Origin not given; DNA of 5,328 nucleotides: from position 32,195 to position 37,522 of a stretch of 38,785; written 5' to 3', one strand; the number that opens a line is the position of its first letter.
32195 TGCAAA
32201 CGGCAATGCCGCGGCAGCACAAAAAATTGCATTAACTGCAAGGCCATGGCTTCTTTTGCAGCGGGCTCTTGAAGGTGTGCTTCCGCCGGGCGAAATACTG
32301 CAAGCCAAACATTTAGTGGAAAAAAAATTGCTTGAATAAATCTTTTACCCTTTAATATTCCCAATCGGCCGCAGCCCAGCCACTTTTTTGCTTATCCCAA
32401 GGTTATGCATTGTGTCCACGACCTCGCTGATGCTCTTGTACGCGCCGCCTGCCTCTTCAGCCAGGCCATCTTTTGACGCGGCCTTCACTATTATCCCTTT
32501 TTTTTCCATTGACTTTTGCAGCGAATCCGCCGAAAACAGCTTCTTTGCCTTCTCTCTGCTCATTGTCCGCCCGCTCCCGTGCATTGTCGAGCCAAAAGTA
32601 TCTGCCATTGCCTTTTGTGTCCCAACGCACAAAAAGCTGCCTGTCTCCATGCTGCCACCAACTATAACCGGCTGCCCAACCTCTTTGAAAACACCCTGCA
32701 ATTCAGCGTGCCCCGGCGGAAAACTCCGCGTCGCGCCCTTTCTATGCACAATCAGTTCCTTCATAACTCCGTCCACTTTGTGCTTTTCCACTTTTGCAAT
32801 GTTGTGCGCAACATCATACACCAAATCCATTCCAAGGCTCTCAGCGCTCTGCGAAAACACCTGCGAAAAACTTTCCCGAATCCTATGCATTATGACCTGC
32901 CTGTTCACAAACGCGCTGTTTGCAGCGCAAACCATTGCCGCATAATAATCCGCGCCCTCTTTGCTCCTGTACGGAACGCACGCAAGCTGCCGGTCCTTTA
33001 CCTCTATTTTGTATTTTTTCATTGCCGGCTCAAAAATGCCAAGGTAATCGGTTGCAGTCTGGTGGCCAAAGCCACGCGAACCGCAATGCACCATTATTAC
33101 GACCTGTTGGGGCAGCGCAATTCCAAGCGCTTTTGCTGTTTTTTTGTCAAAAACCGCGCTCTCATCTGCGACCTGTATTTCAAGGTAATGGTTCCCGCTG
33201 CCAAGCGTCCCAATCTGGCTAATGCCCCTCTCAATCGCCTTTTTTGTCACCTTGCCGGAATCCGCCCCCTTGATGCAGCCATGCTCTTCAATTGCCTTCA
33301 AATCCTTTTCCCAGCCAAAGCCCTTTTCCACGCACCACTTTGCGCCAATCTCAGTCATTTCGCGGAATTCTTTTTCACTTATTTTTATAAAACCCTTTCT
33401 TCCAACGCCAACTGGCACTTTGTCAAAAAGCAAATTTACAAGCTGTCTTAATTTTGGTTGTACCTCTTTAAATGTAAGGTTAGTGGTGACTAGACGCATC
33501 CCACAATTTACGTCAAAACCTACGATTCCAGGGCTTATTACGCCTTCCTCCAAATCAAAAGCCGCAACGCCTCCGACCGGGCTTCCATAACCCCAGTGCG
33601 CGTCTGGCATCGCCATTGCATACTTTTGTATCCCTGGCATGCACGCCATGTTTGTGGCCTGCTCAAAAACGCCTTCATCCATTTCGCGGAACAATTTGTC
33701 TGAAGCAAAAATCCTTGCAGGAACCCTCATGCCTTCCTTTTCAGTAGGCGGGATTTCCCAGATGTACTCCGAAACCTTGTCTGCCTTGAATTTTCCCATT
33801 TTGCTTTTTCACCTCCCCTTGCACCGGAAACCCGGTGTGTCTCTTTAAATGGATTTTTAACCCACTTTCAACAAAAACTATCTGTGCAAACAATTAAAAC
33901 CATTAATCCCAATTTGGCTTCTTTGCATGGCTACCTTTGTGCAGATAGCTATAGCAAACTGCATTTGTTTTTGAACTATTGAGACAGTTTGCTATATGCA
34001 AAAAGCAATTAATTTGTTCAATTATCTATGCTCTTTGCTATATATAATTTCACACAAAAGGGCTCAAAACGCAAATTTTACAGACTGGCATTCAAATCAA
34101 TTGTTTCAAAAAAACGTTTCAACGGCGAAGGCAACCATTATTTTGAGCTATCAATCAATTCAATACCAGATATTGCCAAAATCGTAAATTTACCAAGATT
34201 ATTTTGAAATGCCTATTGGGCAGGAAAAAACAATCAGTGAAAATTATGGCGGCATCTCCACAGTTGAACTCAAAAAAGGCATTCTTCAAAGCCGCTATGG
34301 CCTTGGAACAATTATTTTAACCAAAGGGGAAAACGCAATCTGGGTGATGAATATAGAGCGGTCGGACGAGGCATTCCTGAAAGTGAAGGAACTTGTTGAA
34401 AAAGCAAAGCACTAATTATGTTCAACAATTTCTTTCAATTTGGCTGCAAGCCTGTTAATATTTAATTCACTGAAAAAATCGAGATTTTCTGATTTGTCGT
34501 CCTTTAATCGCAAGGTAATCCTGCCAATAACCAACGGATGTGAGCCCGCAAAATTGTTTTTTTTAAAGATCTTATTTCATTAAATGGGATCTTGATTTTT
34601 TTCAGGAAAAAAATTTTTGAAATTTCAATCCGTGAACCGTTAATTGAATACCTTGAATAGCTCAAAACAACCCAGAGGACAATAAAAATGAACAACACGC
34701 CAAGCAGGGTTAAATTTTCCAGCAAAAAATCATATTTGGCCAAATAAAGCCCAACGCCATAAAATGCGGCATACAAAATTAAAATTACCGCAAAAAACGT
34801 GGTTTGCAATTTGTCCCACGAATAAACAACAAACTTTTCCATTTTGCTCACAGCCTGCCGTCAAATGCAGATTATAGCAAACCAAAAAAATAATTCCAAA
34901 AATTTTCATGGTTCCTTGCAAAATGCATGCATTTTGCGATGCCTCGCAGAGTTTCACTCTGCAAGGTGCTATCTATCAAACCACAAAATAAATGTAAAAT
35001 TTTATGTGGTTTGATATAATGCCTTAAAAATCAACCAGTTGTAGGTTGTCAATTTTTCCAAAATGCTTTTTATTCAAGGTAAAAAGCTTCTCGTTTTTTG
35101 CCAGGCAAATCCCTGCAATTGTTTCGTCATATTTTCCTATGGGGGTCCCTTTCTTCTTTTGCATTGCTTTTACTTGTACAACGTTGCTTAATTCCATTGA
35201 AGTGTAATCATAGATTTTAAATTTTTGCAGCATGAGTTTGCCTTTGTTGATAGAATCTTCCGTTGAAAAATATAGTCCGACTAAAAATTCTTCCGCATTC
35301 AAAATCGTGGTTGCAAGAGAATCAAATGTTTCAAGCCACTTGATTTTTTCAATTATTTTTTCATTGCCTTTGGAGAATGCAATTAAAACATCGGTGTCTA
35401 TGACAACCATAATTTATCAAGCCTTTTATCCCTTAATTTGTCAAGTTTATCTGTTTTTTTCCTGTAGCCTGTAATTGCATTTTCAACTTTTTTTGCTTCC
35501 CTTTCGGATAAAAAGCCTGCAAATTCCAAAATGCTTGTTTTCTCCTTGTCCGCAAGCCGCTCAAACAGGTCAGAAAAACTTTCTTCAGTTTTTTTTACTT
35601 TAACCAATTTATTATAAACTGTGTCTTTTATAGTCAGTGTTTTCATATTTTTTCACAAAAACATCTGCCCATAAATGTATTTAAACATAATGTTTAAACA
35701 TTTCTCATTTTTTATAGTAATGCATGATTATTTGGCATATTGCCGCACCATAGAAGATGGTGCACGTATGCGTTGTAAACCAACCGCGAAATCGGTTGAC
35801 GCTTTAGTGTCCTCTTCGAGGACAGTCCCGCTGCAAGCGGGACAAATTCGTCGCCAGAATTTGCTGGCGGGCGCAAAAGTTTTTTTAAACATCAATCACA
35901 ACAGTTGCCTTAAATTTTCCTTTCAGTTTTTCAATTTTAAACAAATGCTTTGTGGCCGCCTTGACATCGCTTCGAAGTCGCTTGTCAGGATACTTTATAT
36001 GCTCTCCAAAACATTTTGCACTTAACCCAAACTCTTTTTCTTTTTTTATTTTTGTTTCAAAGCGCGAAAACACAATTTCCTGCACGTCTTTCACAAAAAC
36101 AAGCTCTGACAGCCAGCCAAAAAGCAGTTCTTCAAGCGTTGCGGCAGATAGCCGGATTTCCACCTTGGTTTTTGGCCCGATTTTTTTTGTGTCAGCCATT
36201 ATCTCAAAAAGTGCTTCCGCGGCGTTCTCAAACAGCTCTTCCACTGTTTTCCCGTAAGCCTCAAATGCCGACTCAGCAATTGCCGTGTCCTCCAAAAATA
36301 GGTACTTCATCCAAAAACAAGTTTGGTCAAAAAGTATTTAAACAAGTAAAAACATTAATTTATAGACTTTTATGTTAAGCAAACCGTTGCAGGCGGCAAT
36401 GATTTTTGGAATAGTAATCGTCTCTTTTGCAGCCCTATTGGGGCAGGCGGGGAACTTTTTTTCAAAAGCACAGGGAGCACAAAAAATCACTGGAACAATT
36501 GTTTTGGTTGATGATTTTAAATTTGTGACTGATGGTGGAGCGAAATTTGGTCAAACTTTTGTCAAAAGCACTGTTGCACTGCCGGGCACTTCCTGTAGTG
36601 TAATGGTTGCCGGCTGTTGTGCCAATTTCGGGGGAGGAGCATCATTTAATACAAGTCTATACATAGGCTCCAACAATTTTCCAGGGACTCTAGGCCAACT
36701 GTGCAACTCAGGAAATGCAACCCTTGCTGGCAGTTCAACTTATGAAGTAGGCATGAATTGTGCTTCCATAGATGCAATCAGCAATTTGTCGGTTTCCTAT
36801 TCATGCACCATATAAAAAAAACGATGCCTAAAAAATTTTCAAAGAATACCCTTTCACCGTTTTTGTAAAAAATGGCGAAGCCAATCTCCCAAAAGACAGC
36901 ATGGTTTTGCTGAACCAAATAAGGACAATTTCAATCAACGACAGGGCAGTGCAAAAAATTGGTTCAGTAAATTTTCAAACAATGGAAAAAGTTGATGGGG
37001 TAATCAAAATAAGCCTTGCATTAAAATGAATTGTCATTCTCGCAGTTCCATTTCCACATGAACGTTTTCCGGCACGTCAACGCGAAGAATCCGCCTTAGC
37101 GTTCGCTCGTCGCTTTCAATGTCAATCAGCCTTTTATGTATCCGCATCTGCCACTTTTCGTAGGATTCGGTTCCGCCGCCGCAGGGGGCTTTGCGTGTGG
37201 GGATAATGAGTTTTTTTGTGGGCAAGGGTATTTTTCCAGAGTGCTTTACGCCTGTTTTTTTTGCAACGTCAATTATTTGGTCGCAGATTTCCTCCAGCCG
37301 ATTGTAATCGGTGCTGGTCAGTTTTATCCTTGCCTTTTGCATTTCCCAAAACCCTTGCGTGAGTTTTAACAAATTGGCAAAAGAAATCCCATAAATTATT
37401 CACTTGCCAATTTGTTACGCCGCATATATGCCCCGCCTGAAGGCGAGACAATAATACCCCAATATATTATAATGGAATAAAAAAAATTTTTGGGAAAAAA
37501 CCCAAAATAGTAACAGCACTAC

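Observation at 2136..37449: Dispersed family of mosaic hairpin modules (BIME/REP-like) between genes, including inside ribosomal-protein operons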

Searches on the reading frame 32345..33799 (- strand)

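Call 77: search_protein_families(library=pfam, proteins=[window:32345-33799:-], max_evalue=0.001)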
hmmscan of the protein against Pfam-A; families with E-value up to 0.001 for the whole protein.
window:32345-33799:- (484 aa): 1 family
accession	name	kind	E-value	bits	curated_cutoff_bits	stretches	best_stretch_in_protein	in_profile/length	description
PF01139.22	RtcB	-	1.3e-168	562.1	27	1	47-484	1-426/426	tRNA-splicing ligase RtcB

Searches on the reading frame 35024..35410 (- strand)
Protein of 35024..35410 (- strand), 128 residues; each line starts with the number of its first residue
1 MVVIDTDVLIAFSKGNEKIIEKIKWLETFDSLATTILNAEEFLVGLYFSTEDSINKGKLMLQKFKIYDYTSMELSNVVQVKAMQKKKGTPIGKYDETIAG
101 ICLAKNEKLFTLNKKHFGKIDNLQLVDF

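Call 42: search_protein_families(library=pfam, proteins=[window:35024-35410:-], max_evalue=0.01)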
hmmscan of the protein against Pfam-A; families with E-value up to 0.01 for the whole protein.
window:35024-35410:- (128 aa): 1 family
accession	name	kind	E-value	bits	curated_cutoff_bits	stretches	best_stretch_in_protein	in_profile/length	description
PF01850.27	PIN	-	5.2e-07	30.7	23.6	1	2-121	1-118/120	PIN domain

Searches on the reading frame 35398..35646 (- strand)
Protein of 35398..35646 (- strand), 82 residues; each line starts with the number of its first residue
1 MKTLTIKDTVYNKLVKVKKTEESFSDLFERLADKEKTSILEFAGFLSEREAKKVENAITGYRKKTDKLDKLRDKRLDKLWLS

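Call 77: search_protein_families(library=pfam, proteins=[window:35398-35646:-], max_evalue=0.001)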
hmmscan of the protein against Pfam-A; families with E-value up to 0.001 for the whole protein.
window:35398-35646:- (82 aa): 1 family
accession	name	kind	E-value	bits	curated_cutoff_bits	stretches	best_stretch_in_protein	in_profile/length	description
PF02697.20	VAPB_antitox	-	1e-16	61.9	27.9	1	2-64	1-67/69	Putative antitoxin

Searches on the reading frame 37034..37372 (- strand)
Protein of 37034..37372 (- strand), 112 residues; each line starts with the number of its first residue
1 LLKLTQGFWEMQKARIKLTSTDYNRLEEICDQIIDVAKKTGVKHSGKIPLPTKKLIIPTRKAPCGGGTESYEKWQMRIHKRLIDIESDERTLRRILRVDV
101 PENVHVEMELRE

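Call 42: search_protein_families(library=pfam, proteins=[window:37034-37372:-], max_evalue=0.01)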
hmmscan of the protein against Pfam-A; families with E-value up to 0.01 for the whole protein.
window:37034-37372:- (112 aa): 1 family
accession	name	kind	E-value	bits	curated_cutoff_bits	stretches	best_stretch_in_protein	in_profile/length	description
PF00338.27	Ribosomal_S10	-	5.5e-29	100.8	21.2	1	15-108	1-97/98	Ribosomal protein S10p/S20e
